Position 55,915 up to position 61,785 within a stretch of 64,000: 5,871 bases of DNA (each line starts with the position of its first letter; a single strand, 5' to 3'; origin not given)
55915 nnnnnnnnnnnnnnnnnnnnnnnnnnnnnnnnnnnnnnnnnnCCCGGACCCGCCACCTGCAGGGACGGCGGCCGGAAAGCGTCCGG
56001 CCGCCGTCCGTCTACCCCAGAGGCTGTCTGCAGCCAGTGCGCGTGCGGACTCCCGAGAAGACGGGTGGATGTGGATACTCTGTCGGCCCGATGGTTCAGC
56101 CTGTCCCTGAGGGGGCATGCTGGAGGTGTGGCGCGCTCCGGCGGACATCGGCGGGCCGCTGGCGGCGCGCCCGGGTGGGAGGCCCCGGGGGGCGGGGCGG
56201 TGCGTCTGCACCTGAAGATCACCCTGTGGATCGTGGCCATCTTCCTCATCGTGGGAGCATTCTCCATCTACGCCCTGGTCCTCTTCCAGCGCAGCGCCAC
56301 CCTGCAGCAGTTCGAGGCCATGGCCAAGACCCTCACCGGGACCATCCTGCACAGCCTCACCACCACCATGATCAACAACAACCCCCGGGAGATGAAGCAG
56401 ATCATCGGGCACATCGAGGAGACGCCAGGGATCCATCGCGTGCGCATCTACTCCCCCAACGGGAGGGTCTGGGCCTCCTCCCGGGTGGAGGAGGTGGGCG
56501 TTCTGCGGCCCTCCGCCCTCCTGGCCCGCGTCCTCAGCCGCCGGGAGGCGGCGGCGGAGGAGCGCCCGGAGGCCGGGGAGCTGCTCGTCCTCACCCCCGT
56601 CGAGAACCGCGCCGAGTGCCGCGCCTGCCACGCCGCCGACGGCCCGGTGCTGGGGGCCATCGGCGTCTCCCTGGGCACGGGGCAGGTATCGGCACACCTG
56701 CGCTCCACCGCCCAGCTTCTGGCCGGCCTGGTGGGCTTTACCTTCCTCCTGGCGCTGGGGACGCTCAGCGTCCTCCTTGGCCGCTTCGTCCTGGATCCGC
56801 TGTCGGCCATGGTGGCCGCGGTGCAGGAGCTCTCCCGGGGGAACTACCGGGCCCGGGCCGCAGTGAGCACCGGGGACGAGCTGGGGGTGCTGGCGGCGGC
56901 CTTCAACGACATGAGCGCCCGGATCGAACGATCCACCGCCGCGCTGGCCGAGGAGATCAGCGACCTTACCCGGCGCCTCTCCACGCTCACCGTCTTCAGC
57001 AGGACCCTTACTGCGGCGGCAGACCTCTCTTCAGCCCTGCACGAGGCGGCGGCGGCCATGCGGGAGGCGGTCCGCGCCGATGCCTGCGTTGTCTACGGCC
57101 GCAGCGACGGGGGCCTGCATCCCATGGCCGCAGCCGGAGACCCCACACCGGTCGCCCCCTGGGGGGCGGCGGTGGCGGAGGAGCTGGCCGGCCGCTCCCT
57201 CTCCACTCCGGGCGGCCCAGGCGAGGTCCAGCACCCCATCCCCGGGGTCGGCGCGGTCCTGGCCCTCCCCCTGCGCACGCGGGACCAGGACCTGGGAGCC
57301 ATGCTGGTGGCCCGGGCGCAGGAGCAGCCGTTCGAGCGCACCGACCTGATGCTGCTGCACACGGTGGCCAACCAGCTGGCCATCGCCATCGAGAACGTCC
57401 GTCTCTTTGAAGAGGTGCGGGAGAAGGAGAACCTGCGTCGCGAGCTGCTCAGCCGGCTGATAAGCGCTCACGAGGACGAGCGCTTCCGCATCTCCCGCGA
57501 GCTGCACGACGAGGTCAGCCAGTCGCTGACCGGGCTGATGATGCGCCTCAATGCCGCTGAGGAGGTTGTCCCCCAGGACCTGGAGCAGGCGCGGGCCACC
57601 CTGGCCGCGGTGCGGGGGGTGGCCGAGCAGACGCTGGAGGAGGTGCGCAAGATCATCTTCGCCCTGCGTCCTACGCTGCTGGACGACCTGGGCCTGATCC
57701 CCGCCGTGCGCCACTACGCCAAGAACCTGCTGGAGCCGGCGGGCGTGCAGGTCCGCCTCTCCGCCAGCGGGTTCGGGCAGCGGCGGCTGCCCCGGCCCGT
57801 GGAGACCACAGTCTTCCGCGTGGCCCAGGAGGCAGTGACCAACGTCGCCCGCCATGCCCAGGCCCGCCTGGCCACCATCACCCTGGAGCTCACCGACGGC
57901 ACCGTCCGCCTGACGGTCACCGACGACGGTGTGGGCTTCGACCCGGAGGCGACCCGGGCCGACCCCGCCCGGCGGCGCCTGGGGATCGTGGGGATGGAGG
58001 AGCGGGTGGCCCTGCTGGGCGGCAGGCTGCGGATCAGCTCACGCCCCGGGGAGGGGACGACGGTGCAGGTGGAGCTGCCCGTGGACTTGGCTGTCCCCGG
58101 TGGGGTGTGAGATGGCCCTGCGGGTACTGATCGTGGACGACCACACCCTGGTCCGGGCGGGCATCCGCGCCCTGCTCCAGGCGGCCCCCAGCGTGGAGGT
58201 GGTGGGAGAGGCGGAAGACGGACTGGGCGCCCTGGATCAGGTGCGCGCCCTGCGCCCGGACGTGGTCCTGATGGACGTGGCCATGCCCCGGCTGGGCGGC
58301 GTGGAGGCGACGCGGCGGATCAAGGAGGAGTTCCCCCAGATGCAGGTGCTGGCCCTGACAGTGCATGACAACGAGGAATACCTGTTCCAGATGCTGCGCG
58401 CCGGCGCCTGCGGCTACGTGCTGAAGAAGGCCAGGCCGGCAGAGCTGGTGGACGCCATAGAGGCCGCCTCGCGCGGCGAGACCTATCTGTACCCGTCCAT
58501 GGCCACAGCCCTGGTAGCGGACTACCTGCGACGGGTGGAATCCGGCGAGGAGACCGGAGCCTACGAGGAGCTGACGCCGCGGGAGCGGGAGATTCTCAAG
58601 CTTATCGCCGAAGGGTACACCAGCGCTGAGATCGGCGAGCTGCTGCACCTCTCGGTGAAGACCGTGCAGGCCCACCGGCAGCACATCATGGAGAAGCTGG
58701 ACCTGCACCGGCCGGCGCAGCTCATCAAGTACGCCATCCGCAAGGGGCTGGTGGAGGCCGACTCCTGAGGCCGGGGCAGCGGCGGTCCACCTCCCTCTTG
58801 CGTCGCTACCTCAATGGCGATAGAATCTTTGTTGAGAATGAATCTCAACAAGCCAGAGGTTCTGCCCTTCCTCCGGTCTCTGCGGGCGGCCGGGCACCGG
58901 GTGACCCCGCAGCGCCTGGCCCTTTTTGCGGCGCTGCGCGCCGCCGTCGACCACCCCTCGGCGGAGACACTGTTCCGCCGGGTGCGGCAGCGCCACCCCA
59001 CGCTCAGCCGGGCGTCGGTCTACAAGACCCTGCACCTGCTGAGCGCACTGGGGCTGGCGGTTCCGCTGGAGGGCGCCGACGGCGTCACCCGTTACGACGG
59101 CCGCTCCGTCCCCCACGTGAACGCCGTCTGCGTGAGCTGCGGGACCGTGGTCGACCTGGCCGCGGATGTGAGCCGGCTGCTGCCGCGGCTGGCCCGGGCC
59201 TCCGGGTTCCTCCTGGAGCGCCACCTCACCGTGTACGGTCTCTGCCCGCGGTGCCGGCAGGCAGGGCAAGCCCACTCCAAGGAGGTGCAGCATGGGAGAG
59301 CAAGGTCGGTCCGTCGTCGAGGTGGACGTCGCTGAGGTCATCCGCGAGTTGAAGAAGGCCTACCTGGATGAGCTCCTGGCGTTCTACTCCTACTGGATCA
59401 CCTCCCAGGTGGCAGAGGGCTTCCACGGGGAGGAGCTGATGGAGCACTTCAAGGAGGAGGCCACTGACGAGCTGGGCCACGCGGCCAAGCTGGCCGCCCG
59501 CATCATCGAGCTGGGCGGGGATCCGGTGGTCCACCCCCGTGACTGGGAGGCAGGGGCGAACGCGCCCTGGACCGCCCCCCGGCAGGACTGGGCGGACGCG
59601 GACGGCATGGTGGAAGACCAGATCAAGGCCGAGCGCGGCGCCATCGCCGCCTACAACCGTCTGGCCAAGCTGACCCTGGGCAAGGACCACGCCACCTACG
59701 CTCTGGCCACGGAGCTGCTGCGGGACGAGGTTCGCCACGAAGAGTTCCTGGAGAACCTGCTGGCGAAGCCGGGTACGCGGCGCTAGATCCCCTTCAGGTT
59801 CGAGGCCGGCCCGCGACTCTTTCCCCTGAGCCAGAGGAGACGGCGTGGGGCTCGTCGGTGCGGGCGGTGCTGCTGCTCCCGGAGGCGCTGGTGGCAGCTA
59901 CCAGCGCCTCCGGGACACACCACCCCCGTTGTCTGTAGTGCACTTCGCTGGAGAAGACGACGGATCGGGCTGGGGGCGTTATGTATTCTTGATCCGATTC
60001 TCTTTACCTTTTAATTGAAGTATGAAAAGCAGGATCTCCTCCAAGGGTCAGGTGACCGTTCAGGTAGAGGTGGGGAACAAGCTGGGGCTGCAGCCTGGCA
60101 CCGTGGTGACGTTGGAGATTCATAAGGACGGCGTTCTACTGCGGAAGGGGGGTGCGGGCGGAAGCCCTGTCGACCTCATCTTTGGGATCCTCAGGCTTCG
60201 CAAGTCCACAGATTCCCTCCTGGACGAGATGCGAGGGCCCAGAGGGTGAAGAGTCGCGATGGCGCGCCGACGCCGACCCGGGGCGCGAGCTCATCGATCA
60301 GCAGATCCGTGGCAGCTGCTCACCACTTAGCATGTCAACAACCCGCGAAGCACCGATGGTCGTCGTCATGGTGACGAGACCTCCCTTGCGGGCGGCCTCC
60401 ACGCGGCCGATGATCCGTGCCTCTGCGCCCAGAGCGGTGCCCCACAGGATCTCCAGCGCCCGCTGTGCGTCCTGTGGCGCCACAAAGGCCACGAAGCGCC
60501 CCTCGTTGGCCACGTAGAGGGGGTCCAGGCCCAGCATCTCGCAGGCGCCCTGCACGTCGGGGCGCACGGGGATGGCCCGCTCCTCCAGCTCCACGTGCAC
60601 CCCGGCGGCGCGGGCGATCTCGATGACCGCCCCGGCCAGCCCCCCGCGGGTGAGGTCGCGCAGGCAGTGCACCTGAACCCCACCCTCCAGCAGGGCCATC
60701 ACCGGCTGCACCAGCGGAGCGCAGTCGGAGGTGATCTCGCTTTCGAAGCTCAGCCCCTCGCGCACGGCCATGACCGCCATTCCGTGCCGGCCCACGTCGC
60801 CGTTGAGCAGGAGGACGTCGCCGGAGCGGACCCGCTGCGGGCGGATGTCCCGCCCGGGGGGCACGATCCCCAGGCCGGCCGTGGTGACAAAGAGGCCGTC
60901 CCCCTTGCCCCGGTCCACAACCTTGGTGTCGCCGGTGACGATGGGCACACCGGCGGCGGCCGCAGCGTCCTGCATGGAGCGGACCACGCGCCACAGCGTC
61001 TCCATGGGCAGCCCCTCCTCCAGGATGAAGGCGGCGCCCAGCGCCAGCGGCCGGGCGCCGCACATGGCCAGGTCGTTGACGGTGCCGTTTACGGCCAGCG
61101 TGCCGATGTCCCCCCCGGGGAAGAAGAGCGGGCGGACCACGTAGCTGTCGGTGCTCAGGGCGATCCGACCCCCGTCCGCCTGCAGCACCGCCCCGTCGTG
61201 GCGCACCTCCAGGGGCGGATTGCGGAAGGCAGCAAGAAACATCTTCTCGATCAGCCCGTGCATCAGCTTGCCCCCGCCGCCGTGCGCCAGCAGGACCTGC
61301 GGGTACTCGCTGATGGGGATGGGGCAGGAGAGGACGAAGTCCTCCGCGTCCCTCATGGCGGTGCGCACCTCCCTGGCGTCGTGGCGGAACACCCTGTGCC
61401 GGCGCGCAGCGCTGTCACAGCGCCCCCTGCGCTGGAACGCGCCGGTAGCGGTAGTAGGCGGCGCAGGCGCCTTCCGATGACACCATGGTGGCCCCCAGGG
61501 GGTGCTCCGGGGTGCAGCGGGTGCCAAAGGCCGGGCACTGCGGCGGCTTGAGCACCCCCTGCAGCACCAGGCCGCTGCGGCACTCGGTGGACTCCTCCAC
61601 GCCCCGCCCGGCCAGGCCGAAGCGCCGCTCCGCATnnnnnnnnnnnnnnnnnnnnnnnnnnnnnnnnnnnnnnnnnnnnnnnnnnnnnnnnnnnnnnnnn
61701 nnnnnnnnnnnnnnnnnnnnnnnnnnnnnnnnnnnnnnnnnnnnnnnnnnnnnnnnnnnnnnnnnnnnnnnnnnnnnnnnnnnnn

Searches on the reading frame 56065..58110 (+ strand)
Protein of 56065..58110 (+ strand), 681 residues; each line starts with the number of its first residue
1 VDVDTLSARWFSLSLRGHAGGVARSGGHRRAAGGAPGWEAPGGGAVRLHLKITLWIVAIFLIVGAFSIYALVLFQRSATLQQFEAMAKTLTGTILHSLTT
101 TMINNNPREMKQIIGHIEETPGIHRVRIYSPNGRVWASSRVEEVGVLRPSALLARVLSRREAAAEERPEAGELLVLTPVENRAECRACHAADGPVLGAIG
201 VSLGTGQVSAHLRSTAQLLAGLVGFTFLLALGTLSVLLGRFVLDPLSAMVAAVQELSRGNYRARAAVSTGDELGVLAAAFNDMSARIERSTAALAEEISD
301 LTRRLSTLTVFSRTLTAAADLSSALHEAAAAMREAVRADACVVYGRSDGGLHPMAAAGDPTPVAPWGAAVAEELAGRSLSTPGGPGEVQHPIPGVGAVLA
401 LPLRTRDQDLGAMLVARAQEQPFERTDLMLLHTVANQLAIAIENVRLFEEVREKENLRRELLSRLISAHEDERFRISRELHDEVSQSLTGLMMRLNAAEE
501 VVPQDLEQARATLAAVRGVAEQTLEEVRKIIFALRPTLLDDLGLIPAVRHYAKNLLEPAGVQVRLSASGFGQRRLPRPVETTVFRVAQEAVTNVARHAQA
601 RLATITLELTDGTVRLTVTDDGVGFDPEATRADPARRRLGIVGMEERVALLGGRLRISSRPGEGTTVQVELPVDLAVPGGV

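Call 65: search_protein_families(library=pfam, proteins=[window:56065-58110:+], max_evalue=0.001)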
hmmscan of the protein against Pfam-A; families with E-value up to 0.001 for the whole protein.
window:56065-58110:+ (681 aa): 8 families
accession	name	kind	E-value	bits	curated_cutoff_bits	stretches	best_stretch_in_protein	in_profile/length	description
PF07730.19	HisKA_3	-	5.2e-19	69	24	1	472-538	1-67/68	Histidine kinase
PF02518.31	HATPase_c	-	1.5e-15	58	26.4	1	580-674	3-110/111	Histidine kinase-, DNA gyrase B-, and HSP90-like ATPase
PF13492.12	GAF_3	-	4e-14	53.6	27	1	326-444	7-129/129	GAF domain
PF00672.30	HAMP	-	1.3e-13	51.4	25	1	237-288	1-52/53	HAMP domain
PF01590.32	GAF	-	2.1e-10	41.6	22.4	1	320-442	1-133/133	GAF domain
PF13185.12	GAF_2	-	4.1e-08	34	28.6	1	319-443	2-136/136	GAF domain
PF13581.12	HATPase_c_2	-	4.6e-07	30.3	27.4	1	572-635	21-88/127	Histidine kinase-like ATPase domain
PF21563.3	Mcp40H-20_sensor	-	3.6e-06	27.7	27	1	93-200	2-106/112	Methyl-accepting chemotaxis sensory transducer, class 40H, sensor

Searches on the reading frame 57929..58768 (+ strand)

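Call 65: search_protein_families(library=pfam, proteins=[window:57929-58768:+], max_evalue=0.001)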
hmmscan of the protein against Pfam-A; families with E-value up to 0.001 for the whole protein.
window:57929-58768:+ (279 aa): 5 families
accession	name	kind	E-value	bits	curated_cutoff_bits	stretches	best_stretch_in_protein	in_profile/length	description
PF00072.30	Response_reg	-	1.1e-29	103.3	30.2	1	66-178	1-111/111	Response regulator receiver domain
PF00196.25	GerE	-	1.6e-17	63.3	23.5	1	214-269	2-57/57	Bacterial regulatory proteins, luxR family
PF08281.18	Sigma70_r4_2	-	7.6e-10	38.7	25.7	1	213-257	9-54/54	Sigma-70, region 4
PF04545.22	Sigma70_r4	-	7.1e-06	25.9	24.1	1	213-257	3-48/50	Sigma-70, region 4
PF13384.12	HTH_23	-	0.00068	19.8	24.6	0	221-252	9-40/50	Homeodomain-like domain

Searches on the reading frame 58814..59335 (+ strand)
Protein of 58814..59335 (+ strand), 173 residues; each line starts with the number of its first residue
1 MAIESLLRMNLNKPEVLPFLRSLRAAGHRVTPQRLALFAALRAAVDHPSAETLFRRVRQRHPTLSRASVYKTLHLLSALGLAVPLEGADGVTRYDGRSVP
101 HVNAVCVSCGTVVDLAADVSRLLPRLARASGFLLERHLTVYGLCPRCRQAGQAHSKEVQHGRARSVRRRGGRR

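Call 65: search_protein_families(library=pfam, proteins=[window:58814-59335:+], max_evalue=0.001)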
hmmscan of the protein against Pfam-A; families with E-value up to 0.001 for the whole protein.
window:58814-59335:+ (173 aa): 1 family
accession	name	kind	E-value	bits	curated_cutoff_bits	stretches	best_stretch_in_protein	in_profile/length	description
PF01475.25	FUR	-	5.6e-20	72.1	23.1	1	26-137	2-116/121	Ferric uptake regulator family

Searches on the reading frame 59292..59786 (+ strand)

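Call 65: search_protein_families(library=pfam, proteins=[window:59292-59786:+], max_evalue=0.001)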
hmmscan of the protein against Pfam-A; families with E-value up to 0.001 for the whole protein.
window:59292-59786:+ (164 aa): 3 families
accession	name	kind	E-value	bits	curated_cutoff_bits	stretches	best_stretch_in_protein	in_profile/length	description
PF00210.30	Ferritin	-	4.7e-27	95.1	24.5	1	19-159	3-138/142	Ferritin-like domain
PF02915.23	Rubrerythrin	-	1.3e-06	29.3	22.8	1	20-157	3-137/137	Rubrerythrin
PF13668.12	Ferritin_2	-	7.3e-05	23.4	24.7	1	30-158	18-137/138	Ferritin-like domain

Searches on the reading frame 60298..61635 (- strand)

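Call 67: search_protein_families(library=pfam, proteins=[window:60298-61635:-], max_evalue=0.0001)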
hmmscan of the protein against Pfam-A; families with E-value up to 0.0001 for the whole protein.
window:60298-61635:- (445 aa): 2 families
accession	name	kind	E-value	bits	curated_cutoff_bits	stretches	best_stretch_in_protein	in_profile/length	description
PF02769.27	AIRS_C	-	1.7e-26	93.7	23.1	1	270-420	1-153/156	AIR synthase related protein, C-terminal domain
PF00586.29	AIRS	-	7.5e-24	84.7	24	1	146-258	2-112/112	AIR synthase related protein, N-terminal domain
